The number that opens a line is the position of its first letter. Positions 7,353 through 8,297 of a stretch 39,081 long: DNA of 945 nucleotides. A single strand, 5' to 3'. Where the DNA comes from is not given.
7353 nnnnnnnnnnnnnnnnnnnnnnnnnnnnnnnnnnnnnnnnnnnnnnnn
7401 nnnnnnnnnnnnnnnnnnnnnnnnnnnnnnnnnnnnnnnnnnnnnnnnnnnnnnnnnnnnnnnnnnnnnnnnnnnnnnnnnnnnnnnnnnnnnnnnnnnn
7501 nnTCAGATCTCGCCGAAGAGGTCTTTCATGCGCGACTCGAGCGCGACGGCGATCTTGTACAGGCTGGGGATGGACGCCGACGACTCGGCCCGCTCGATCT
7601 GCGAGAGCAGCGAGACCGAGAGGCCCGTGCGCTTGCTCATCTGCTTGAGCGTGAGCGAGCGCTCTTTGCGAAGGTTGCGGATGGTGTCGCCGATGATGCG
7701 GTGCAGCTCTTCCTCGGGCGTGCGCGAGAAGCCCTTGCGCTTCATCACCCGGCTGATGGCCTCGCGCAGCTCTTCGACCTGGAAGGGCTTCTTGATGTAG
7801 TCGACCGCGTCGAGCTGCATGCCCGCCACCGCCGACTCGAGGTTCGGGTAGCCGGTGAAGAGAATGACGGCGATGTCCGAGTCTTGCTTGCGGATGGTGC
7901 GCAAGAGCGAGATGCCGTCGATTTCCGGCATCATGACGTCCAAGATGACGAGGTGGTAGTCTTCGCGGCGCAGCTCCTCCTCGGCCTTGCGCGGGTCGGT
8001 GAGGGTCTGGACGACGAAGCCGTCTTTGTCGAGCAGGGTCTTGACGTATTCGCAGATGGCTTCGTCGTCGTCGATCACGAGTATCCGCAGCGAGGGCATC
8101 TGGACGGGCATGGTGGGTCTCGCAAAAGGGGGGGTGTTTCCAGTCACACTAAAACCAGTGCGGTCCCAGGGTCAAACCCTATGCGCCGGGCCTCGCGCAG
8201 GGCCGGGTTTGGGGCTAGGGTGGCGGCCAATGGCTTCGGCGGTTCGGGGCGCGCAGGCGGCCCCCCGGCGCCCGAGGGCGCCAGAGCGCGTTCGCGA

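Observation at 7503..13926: MCP-less, CheY-less chemosensory cluster coupled to a REC-HTH(XRE) transcription factor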

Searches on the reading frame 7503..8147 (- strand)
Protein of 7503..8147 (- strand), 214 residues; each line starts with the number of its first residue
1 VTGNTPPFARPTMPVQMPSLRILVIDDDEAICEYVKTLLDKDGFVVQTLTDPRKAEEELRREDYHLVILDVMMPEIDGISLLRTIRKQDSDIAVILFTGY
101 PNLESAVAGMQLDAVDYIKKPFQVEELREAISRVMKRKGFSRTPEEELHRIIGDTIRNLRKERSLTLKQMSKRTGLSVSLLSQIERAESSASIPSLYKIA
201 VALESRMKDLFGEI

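Call 6: search_protein_families(library=pfam, proteins=[window:7503-8147:-], max_evalue=0.01)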
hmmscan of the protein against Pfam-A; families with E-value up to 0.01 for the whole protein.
window:7503-8147:- (214 aa): 7 families
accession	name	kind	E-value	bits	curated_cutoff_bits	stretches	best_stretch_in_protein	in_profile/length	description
PF00072.30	Response_reg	-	3.4e-31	108.1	30.2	1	22-131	1-110/111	Response regulator receiver domain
PF01381.28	HTH_3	-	1.7e-10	41.2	23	1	156-205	1-50/55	Helix-turn-helix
PF13443.12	HTH_26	-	1.7e-07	31.8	22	1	156-211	2-58/63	Cro/C1-type HTH DNA-binding domain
PF13560.12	HTH_31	-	5.9e-07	30.2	27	1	152-199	2-50/64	Helix-turn-helix domain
PF12844.13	HTH_19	-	9.6e-07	29.1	30.2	1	155-200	3-48/64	Helix-turn-helix domain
PF13413.12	HTH_25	-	0.00032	20.9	24.6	1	156-190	2-36/62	Helix-turn-helix domain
PF23198.2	PDE8A_N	-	0.0015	18.9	29.6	1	19-96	9-89/147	PDE8A-like, N-terminal domain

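Call 10: find_homologous_proteins(query=window:7503-8147:-, max_evalue=1e-10)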
Query window:7503-8147:- (214 aa): 4287 proteins with E <= 1e-10 among 5005 candidates; the best 120 are listed.
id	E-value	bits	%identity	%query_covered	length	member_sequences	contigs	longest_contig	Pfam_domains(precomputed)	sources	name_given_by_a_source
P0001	1.7e-119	415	98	94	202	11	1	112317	PF12844.14,PF01381.29,PF00072.31,PF13560.13,PF13443.13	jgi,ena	jgi:two-component system, OmpR family, response regulator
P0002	3.9e-95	335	76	94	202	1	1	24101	PF12844.14,PF01381.29,PF00072.31,PF13560.13,PF13443.13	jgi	jgi:two-component system, OmpR family, response regulator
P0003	4.6e-94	332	72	98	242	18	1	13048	PF01381.29,PF00072.31,PF13560.13,PF13443.13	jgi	jgi:two-component system OmpR family response regulator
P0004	6.8e-94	331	71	98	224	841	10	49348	PF01381.29,PF00072.31,PF13560.13,PF13443.13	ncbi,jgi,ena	-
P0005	1.4e-93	330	72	96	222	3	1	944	PF12844.14,PF01381.29,PF00072.31,PF13560.13,PF13443.13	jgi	-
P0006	1.5e-93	330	72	95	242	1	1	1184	PF12844.14,PF01381.29,PF00072.31,PF13560.13,PF13443.13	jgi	jgi:two-component system, OmpR family, response regulator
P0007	3.3e-93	329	73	94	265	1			PF12844.14,PF01381.29,PF00072.31,PF13560.13,PF13443.13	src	-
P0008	5.1e-93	328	74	94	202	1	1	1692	PF01381.29,PF00072.31,PF13560.13,PF13443.13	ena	-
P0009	7.4e-93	328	73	94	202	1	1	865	PF12844.14,PF01381.29,PF00072.31,PF13560.13,PF13443.13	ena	-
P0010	1.4e-92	327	72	94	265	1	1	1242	PF12844.14,PF01381.29,PF00072.31,PF13560.13,PF13443.13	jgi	-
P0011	1.8e-92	327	76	92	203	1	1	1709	PF12844.14,PF01381.29,PF00072.31,PF13560.13,PF13443.13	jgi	jgi:two-component system, OmpR family, response regulator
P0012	1.9e-92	326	72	94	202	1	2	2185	PF12844.14,PF01381.29,PF00072.31,PF13560.13,PF13443.13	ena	-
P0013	2.0e-92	326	70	99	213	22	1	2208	PF12844.14,PF01381.29,PF00072.31,PF13560.13,PF13443.13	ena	-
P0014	2.9e-92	326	74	94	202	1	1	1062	PF12844.14,PF01381.29,PF00072.31,PF13560.13,PF13443.13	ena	-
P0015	3.3e-92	326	73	94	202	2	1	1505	PF12844.14,PF01381.29,PF00072.31,PF13560.13,PF13443.13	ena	-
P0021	9.5e-92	324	73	94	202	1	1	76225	PF12844.14,PF01381.29,PF00072.31,PF13560.13,PF13443.13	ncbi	ncbi:MAG: response regulator [Polyangiaceae bacterium]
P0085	8.7e-89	315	72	94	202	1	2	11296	PF12844.14,PF01381.29,PF00072.31,PF13560.13,PF13443.13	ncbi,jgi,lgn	jgi:DNA-binding response OmpR family regulator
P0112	2.6e-88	313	71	94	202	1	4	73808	PF12844.14,PF01381.29,PF00072.31,PF13560.13,PF13443.13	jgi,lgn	jgi:DNA-binding response OmpR family regulator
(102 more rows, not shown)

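Call 15: find_related_loci(query=A1, collection=genome_contigs, flank=10000)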
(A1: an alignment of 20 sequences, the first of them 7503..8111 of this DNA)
Query A1 (202 aa) in genome_contigs; peptide patterns used: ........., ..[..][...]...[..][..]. (x = any residue, [..] = any of these).
600 stretches matched a pattern (row limit reached: there are more); 589 encode a relative of the query (tblastn E <= 1e-3); the best 80 are kept; 80 distinct loci.
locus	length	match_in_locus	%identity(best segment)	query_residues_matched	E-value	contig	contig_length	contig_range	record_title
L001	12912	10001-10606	72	1-202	4e-102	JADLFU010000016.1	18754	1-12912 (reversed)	MAG: Polyangiaceae bacterium isolate SJ398 c_000000075029, whole genome shotgun sequence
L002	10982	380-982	74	1-201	1e-101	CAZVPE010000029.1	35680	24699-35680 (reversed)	MAG TPA_asm: uncultured Polyangiaceae bacterium isolate binchicken_co54_122 genome assembly, contig: NODE_2010_length_35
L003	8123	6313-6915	74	1-201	2e-101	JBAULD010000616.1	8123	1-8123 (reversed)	MAG: Polyangiaceae bacterium isolate MFD04780_ilm_asm_bin14 k127_175684, whole genome shotgun sequence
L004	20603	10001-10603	74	1-201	3e-101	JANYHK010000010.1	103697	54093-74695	MAG: Myxococcales bacterium isolate GL140_1_metabinner_44 GL140_1_k141_1634311, whole genome shotgun sequence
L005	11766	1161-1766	73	1-202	5e-101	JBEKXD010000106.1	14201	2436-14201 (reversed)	MAG: Polyangiaceae bacterium isolate SPRUCE 643 SPRUCE_643_106, whole genome shotgun sequence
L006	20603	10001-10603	73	1-201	6e-101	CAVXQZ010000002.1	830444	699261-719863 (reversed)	MAG: uncultured delta proteobacterium isolate MFD01223.bin.1.14 genome assembly, contig: contig_19603, whole genome shot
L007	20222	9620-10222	72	1-201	8e-101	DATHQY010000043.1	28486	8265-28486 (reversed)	MAG TPA_asm: Polyangiaceae bacterium isolate SMAG_U12751 k141_3336070, whole genome shotgun sequence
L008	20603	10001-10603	73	1-201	7e-101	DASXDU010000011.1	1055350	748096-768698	MAG TPA_asm: Polyangiaceae bacterium isolate SMAG_U5094 k141_2108929, whole genome shotgun sequence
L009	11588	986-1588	73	1-201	1e-100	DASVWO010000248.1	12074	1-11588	MAG TPA_asm: Polyangiaceae bacterium isolate SMAG_U2550 k141_754928, whole genome shotgun sequence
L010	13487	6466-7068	72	1-201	1e-100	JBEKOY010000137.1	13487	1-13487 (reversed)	MAG: Polyangiaceae bacterium isolate SPRUCE 451 SPRUCE_451_137, whole genome shotgun sequence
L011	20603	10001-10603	72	1-201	2e-100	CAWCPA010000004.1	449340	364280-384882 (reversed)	MAG: uncultured delta proteobacterium isolate MFD09495.bin.1.134 genome assembly, contig: contig_16029, whole genome sho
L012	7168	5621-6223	73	1-201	5e-100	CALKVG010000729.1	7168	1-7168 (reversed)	MAG TPA_asm: uncultured Myxococcales bacterium isolate SRR5457059_bin.51_CONCOCT_v1.1_MAG genome assembly, contig: ERZ79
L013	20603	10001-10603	72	1-201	6e-100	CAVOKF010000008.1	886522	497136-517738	MAG: uncultured delta proteobacterium isolate MFD00082.bin.1.80 genome assembly, contig: contig_3713, whole genome shotg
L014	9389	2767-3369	72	1-201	2e-99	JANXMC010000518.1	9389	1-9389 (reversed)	MAG: Myxococcales bacterium isolate 336R_concoct_46_sub 336R_k141_748882, whole genome shotgun sequence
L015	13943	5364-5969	72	1-202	2e-99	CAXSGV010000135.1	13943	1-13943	MAG: uncultured Polyangiaceae bacterium isolate private_X16_metawrap_bin.20 genome assembly, contig: private_X16_metawra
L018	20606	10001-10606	69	1-202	5e-99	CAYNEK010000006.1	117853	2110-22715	MAG TPA_asm: uncultured Polyangiaceae bacterium isolate SRP263991_co5_36 genome assembly, contig: NODE_358_length_117853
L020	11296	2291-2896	72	1-202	1e-98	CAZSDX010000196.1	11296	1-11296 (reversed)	MAG TPA_asm: uncultured Polyangiaceae bacterium isolate SRP290908_co2_191 genome assembly, contig: NODE_8326_length_1129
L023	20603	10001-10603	69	1-201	9e-98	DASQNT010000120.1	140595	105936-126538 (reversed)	MAG TPA_asm: Polyangiaceae bacterium isolate SMAG_U10783 k141_64793, whole genome shotgun sequence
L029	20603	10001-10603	69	1-201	7e-97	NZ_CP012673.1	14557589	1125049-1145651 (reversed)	Sorangium cellulosum strain So ce26 chromosome, complete genome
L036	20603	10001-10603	69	1-201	8e-97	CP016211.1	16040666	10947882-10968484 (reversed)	Minicystis rosea strain DSM 24000 chromosome, complete genome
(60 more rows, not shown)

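Call 21: search_protein_families(library=pfam, proteins=[L001:774-2324:-, L001:1894-3687:-, L001:3656-4219:+, L001:4216-4758:+, L001:11673-12911:-, L018:3685-4491:-, L018:4799-5650:+, L018:5650-6597:+, L018:6594-7532:+, L018:10612-12696:+], max_evalue=0.001)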
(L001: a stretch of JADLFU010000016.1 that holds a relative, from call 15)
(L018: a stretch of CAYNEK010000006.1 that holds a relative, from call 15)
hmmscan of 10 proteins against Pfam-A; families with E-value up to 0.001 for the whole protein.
L001:774-2324:- (516 aa): 3 families
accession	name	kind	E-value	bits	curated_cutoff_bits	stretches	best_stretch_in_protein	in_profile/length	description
PF13692.12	Glyco_trans_1_4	-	1.8e-13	51.4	27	1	345-479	2-142/142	Glycosyl transferases group 1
PF00534.26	Glycos_transf_1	-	7.8e-09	35.7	26.4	1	344-492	15-171/172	Glycosyl transferases group 1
PF13524.12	Glyco_trans_1_2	-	1e-07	32.5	25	1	425-504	60-139/144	Glycosyl transferase-like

L001:1894-3687:- (597 aa): 1 family
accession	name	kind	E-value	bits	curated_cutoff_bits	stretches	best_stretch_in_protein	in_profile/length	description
PF00330.25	Aconitase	-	1.3e-22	80.9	28.7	2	97-285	98-291/463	Aconitase family (aconitate hydratase)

L001:3656-4219:+ (187 aa): 0 families

L001:4216-4758:+ (180 aa): 1 family
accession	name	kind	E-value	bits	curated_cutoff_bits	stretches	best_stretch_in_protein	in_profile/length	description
PF01220.24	DHquinase_II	-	2.4e-49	167.1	23.3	1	19-153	2-135/138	Dehydroquinase class II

L001:11673-12911:- (412 aa): 4 families
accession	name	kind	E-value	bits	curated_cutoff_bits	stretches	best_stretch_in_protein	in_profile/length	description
PF25390.1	WD40_RLD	-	4e-77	260.4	150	2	81-362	31-343/363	RCC1-like domain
PF13540.12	RCC1_2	-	2.8e-68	224.6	22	7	83-112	1-30/30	Regulator of chromosome condensation (RCC1) repeat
PF00415.24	RCC1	-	9.1e-46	154.7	21.7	4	341-383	6-50/50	Regulator of chromosome condensation (RCC1) repeat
PF25384.1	Alsin_RLD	-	3.4e-12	46.8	100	1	222-265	277-320/405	Alsin RCC1-like domain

L018:3685-4491:- (268 aa): 2 families
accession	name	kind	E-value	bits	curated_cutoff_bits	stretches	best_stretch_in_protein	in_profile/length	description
PF00149.33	Metallophos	-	2.9e-13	51.1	21.5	1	5-209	3-190/191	Calcineurin-like phosphoesterase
PF12850.12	Metallophos_2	-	1.1e-06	29.2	27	1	5-221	3-130/154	Calcineurin-like phosphoesterase superfamily domain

L018:4799-5650:+ (283 aa): 1 family
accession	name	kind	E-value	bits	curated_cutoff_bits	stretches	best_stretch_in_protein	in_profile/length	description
PF00809.28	Pterin_bind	-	7.7e-67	225.9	25.5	1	21-264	1-244/244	Pterin binding enzyme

L018:5650-6597:+ (315 aa): 2 families
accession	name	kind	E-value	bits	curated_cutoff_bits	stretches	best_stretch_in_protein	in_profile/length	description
PF02457.21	DAC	-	5.5e-36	123.2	27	1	122-241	3-118/119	DisA bacterial checkpoint controller nucleotide-binding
PF19293.4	CdaA_N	-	9e-07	29.4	23.8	1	18-91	7-81/81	CdaA N-terminal transmembrane domain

L018:6594-7532:+ (312 aa): 1 family
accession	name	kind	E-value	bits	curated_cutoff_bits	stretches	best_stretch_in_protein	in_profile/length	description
PF07949.17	YbbR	-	1.6e-13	51.2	22.3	1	138-219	1-81/81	YbbR-like protein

L018:10612-12696:+ (694 aa): 1 family
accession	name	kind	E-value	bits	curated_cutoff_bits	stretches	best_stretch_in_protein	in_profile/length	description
PF13625.11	Helicase_C_3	-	3.3e-05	24.4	34.2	1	544-636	25-121/125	Helicase conserved C-terminal domain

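Call 24: search_protein_families(library=pfam, proteins=[L004:10650-14459:+, L029:6306-9230:+, L023:10681-11481:-, L023:11358-12776:+, L036:7221-9017:-, L029:3880-5103:+, L029:5167-6156:+, L010:10092-12467:-, L014:5164-5970:-, L011:16129-17517:-], max_evalue=0.0001)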
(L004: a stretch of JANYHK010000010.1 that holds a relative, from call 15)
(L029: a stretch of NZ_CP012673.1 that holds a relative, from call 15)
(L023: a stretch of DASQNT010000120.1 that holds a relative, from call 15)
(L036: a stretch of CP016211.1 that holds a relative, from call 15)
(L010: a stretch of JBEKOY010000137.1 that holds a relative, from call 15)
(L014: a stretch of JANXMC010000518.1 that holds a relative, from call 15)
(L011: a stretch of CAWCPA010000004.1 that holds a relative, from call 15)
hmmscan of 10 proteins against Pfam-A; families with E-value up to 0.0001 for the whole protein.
L004:10650-14459:+ (1269 aa): 4 families
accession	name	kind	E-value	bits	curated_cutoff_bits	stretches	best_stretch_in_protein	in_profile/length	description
PF13517.12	FG-GAP_3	-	2.1e-24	86.3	26.9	1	830-894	1-60/61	FG-GAP-like repeat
PF01839.29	FG-GAP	-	3.5e-15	55.9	22.1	0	879-908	4-32/37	FG-GAP repeat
PF00082.27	Peptidase_S8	-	3e-12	46.9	21.8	1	130-474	3-274/288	Subtilase family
PF25292.1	Beta-prop_CGLA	-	1.7e-05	24.9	26.8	0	756-788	37-69/316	Lambda-carrageenase beta-propeller domain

L029:6306-9230:+ (974 aa): 11 families
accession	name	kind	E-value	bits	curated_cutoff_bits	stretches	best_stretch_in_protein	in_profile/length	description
PF02518.31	HATPase_c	-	1.6e-29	103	26.4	1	710-822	1-110/111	Histidine kinase-, DNA gyrase B-, and HSP90-like ATPase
PF00072.30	Response_reg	-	8.3e-24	84.3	30.2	1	853-966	1-110/111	Response regulator receiver domain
PF08448.16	PAS_4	-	2.5e-22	79.6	23.1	2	265-379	1-109/110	PAS fold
PF13426.13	PAS_9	-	3.1e-18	66.4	27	2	270-377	2-103/103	PAS domain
PF00989.32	PAS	-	4.1e-18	65.9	22.6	1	261-375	3-113/113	PAS fold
PF00512.31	HisKA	-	1.6e-17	63.8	26.9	1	598-662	1-64/66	His Kinase A (phospho-acceptor) domain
PF01590.32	GAF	-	1.7e-14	55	22.4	1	504-583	61-133/133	GAF domain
PF13185.12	GAF_2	-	2e-12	47.9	28.6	1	529-584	82-136/136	GAF domain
PF13188.13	PAS_8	-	5.5e-08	32.9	21.8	0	260-316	2-55/65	PAS domain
PF13492.12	GAF_3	-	1.9e-06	28.7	27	0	532-585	77-129/129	GAF domain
PF08447.18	PAS_3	-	8.1e-05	23.3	25.6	0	283-369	3-86/89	PAS fold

L023:10681-11481:- (266 aa): 1 family
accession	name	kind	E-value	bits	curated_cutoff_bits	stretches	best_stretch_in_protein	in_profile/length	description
PF00085.26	Thioredoxin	-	8.7e-07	29.3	23.5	1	175-232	18-76/103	Thioredoxin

L023:11358-12776:+ (472 aa): 2 families
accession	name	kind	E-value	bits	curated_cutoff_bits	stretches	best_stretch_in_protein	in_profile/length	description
PF00425.24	Chorismate_bind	-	1.6e-18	67.6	27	2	295-358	166-230/257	chorismate binding enzyme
PF04715.19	Anth_synt_I_N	-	4.1e-09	37.2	23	1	49-172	1-140/140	Anthranilate synthase component I, N terminal region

L036:7221-9017:- (598 aa): 3 families
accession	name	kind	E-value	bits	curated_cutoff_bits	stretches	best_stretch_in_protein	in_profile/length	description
PF00069.31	Pkinase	-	8.5e-45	153.6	31.7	1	54-282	1-212/263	Protein kinase domain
PF07714.23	PK_Tyr_Ser-Thr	-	6e-28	98.3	23.1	1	56-314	3-249/258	Protein tyrosine and serine/threonine kinase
PF01636.29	APH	-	7.6e-06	26.3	23.2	0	163-208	155-197/239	Phosphotransferase enzyme family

L029:3880-5103:+ (407 aa): 1 family
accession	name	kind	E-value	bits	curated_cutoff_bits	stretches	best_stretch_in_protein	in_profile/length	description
PF01012.27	ETF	-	2.9e-37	128.7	26.7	1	160-364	4-180/181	Electron transfer flavoprotein domain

L029:5167-6156:+ (329 aa): 2 families
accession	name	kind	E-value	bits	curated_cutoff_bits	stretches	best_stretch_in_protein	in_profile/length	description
PF01012.27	ETF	-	9.8e-34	117.2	26.7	1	10-182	1-178/181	Electron transfer flavoprotein domain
PF00766.25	ETF_alpha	-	3.5e-31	107.4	27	1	206-285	1-81/81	Electron transfer flavoprotein FAD-binding domain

L010:10092-12467:- (791 aa): 3 families
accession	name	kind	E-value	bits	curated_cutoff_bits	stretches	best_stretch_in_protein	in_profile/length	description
PF06798.17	PrkA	-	1.2e-43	150.1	25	1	501-777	1-252/255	PrkA serine protein kinase C-terminal domain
PF08298.17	AAA_PrkA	-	1.1e-15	58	25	1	240-483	122-355/358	PrkA AAA domain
PF13191.12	AAA_16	-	2e-06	28.8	32.6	1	133-200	2-56/167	AAA ATPase domain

L014:5164-5970:- (268 aa): 1 family
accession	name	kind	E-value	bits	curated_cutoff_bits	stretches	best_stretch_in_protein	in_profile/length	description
PF01026.27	TatD_DNase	-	4.1e-86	288.9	27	1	9-261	1-252/253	TatD related DNase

L011:16129-17517:- (462 aa): 1 family
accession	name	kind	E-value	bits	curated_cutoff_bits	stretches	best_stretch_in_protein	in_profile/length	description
PF13103.11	TonB_2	-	1.8e-06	28.4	22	1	365-453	3-84/85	TonB C terminal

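Call 57: find_encoding_contigs(protein=P0021, flank=10000, max_places=1)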
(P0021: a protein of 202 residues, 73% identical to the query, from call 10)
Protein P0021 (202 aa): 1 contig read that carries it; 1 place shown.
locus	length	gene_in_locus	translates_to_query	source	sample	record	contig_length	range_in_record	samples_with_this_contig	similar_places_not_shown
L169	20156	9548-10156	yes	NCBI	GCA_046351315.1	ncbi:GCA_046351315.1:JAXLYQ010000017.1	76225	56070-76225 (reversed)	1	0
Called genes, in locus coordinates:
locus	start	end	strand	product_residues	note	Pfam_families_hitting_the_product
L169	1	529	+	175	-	?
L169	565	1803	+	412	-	PF00155:Aminotran_1_2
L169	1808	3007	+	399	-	PF00437:T2SSE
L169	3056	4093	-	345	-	PF00072:Response_reg, PF01339:CheB_methylest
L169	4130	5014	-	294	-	PF03705:CheR_N (weak), PF01739:CheR, PF08242:Methyltransf_12 (faint)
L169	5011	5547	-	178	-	PF01584:CheW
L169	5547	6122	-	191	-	PF01584:CheW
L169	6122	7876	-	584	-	PF02895:H-kinase_dim, PF02518:HATPase_c, PF01584:CheW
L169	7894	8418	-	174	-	PF01627:Hpt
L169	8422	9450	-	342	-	PF00561:Abhydrolase_1, PF12697:Abhydrolase_6 (weak)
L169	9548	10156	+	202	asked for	PF00072:Response_reg, PF12844:HTH_19 (faint), PF13560:HTH_31 (weak), PF01381:HTH_3, PF13443:HTH_26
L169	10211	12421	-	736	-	PF12801:Fer4_5, PF13484:Fer4_16 (faint), PF13187:Fer4_9 (faint), PF13183:Fer4_8 (faint), PF13237:Fer4_10 (faint), PF00037:Fer4 (weak), PF12797:Fer4_2 (weak), PF12837:Fer4_6 (weak), +2 more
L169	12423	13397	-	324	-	PF04015:DUF362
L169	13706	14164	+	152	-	-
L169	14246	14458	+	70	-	-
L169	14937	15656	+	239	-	PF05960:DUF885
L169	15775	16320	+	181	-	PF05960:DUF885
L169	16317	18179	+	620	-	PF00459:Inositol_P, PF03747:ADP_ribosyl_GH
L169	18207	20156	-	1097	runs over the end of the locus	PF08479:POTRA_2 (faint), PF07244:POTRA, PF01103:Omp85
